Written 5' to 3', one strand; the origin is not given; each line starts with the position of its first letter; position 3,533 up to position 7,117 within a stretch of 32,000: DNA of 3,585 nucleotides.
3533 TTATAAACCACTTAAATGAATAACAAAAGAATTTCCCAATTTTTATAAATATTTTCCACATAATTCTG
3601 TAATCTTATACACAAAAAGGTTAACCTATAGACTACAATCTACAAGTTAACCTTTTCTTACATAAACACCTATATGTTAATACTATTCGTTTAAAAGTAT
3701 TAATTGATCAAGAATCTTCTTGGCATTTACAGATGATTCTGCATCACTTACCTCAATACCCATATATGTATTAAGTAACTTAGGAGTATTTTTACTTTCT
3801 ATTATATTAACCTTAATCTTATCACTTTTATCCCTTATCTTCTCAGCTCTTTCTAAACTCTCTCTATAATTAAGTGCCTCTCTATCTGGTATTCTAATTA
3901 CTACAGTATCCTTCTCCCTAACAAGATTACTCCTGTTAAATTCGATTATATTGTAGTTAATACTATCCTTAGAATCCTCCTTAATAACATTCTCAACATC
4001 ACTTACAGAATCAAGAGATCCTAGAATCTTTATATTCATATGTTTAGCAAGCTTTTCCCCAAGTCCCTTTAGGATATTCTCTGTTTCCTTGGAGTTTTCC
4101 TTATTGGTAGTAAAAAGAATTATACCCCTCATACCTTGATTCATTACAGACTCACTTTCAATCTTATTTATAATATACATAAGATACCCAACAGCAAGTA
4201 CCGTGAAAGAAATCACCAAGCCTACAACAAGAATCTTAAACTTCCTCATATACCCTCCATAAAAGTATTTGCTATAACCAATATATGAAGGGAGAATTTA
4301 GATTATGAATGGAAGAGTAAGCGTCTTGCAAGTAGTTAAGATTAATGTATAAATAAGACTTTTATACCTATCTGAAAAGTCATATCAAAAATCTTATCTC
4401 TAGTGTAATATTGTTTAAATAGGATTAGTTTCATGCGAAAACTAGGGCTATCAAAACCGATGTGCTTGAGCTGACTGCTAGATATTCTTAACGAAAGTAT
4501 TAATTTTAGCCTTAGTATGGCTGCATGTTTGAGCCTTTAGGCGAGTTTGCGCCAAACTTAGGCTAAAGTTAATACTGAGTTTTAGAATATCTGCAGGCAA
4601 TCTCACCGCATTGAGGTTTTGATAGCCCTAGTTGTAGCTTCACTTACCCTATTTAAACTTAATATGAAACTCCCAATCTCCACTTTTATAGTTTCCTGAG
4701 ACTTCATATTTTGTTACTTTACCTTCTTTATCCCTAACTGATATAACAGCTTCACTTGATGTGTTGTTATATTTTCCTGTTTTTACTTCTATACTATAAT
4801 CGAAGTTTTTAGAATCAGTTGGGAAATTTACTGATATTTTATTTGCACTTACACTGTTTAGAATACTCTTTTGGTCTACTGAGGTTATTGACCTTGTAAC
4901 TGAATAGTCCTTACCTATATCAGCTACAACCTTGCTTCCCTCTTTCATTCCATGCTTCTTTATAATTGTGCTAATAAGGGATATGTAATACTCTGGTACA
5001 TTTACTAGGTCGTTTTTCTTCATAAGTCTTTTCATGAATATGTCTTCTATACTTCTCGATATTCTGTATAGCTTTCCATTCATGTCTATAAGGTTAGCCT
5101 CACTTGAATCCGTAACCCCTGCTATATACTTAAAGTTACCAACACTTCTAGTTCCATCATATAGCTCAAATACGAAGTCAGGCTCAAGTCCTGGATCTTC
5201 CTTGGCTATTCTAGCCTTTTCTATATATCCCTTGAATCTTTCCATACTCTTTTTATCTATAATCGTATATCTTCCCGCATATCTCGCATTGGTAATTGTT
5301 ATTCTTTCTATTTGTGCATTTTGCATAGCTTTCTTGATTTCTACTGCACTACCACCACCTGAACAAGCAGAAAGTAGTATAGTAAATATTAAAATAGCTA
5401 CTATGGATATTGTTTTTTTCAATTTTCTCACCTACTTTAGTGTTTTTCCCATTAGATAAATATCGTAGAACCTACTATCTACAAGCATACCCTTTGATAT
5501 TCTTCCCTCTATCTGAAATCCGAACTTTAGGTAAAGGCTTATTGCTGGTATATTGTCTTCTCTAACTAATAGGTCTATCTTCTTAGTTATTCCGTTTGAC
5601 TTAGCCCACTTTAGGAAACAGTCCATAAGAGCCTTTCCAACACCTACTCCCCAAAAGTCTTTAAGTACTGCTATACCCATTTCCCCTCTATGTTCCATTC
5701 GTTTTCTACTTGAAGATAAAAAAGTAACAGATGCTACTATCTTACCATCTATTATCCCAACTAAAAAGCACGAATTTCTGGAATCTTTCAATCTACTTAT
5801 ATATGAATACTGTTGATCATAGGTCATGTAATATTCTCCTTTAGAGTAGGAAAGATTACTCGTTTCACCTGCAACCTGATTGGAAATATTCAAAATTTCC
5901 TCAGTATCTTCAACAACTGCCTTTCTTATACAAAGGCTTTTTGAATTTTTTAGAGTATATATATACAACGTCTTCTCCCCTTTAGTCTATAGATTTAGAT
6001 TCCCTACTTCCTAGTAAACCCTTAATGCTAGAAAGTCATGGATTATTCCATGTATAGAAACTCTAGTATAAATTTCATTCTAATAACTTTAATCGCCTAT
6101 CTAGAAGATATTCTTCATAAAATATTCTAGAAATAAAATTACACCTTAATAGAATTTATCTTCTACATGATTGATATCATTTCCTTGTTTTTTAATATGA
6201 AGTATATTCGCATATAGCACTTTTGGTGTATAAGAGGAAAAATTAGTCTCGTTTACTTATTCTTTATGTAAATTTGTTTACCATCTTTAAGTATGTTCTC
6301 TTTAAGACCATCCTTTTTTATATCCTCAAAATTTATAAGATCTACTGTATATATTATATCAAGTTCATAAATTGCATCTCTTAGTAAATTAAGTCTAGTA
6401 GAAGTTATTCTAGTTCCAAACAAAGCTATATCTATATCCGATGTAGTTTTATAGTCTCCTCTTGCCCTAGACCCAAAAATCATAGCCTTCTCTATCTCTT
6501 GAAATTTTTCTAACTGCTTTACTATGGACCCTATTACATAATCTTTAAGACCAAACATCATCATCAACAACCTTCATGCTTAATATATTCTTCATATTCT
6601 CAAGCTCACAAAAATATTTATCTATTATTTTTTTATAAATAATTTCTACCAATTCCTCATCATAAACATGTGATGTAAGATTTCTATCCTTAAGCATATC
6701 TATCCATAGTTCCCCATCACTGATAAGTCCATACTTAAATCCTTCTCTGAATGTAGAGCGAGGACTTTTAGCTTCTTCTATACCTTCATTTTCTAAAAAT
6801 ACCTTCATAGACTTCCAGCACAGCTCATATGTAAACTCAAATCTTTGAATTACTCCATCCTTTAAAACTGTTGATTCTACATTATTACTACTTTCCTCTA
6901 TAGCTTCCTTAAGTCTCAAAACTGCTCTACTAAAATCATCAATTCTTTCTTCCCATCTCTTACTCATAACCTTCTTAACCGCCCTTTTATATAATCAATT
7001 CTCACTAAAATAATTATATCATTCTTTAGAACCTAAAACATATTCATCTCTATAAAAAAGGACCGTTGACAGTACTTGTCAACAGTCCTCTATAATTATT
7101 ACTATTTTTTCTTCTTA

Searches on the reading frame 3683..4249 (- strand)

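Call 7: search_protein_families(library=pfam, proteins=[window:3683-4249:-], max_evalue=1)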
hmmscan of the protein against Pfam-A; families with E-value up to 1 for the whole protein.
window:3683-4249:- (188 aa): 3 families
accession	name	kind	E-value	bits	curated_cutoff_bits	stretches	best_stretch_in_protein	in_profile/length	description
PF07843.16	DUF1634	-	0.014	16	27.5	1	5-64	3-48/102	Protein of unknown function (DUF1634)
PF00854.27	PTR2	-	0.033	13.5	27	1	4-87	104-173/392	POT family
PF13956.11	Ibs_toxin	-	0.15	12.5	27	1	6-15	7-16/19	Toxin Ibs, type I toxin-antitoxin system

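Call 66: search_protein_families(library=ncbifam, proteins=[window:3683-4249:-], max_evalue=0.01)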
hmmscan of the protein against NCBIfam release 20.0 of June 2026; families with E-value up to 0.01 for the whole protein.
window:3683-4249:- (188 aa): 0 families

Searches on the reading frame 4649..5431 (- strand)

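Call 7: search_protein_families(library=pfam, proteins=[window:4649-5431:-], max_evalue=1)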
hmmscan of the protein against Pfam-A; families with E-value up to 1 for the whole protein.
window:4649-5431:- (260 aa): 3 families
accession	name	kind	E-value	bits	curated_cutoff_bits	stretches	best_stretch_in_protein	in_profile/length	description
PF21515.2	Gp6_2nd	-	0.016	15.4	27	1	194-238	12-56/66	Baseplate wedge protein gp6, domain II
PF22573.2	SPMIP5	-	0.079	13.2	21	1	43-77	23-57/62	Sperm-associated microtubule inner protein 5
PF20038.5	HTH_59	-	0.19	12.2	27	1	33-70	25-64/66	Helix-turn-helix domain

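Call 66: search_protein_families(library=ncbifam, proteins=[window:4649-5431:-], max_evalue=0.01)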
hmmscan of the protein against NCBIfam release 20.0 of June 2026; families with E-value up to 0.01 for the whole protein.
window:4649-5431:- (260 aa): 0 families

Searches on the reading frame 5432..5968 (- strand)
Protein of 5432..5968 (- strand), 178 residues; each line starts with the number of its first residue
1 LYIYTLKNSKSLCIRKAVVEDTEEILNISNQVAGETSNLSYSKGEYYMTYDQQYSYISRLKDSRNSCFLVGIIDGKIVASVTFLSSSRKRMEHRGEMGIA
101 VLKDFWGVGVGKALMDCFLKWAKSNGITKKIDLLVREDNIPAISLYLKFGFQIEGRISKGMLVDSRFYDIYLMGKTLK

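Call 7: search_protein_families(library=pfam, proteins=[window:5432-5968:-], max_evalue=1)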
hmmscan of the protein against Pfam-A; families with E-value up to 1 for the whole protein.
window:5432-5968:- (178 aa): 8 families
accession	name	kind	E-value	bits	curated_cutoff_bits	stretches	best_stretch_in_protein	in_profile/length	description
PF00583.31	Acetyltransf_1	-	2.9e-18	66.7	20.7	1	50-151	16-116/116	Acetyltransferase (GNAT) family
PF13508.13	Acetyltransf_7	-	1.6e-11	44.9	27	1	65-152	2-83/84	Acetyltransferase (GNAT) domain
PF13302.13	Acetyltransf_3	-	1.2e-07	32.9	25.4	1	12-152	2-138/138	Acetyltransferase (GNAT) domain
PF13673.13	Acetyltransf_10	-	0.001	19.5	23.6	1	97-152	55-108/128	Acetyltransferase (GNAT) domain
PF08445.16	FR47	-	0.0039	17.6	22.1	1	95-152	22-78/86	FR47-like protein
PF13420.13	Acetyltransf_4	-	0.0091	16.5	24.3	1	55-169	39-152/155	Acetyltransferase (GNAT) domain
PF16092.11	CFAP61_N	-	0.11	12.6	27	1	10-49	177-213/264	Cilia- and flagella-associated protein 61, N-terminal domain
PF13523.12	Acetyltransf_8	-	0.19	11.8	27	1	46-157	24-143/145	Acetyltransferase (GNAT) domain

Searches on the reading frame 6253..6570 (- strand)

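Call 7: search_protein_families(library=pfam, proteins=[window:6253-6570:-], max_evalue=1)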
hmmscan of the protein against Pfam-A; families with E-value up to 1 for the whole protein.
window:6253-6570:- (105 aa): 3 families
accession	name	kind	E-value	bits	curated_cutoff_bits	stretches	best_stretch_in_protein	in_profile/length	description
PF18765.7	Polbeta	-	7.8e-19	68.1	26.9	1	16-104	3-91/93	Polymerase beta, Nucleotidyltransferase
PF01909.29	NTP_transf_2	-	1.6e-11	44.8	21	1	17-97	5-90/93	Nucleotidyltransferase domain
PF22600.2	MTPAP-like_central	-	0.09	13.3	27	1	22-54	35-67/139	Poly(A) RNA polymerase, mitochondrial-like, central palm domain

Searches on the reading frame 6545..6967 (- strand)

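Call 7: search_protein_families(library=pfam, proteins=[window:6545-6967:-], max_evalue=1)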
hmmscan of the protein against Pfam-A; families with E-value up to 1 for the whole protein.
window:6545-6967:- (140 aa): 3 families
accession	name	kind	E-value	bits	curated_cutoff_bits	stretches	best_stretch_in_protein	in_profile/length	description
PF08780.16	NTase_sub_bind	-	7.3e-44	149.2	31.8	1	8-129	2-124/126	Nucleotidyltransferase substrate binding protein like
PF04239.17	DUF421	-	0.018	14.9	23.6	1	72-122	78-128/129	YetF C-terminal domain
PF05141.17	DIT1_PvcA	-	0.052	13.5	26.4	1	71-131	53-111/273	Pyoverdine/dityrosine biosynthesis protein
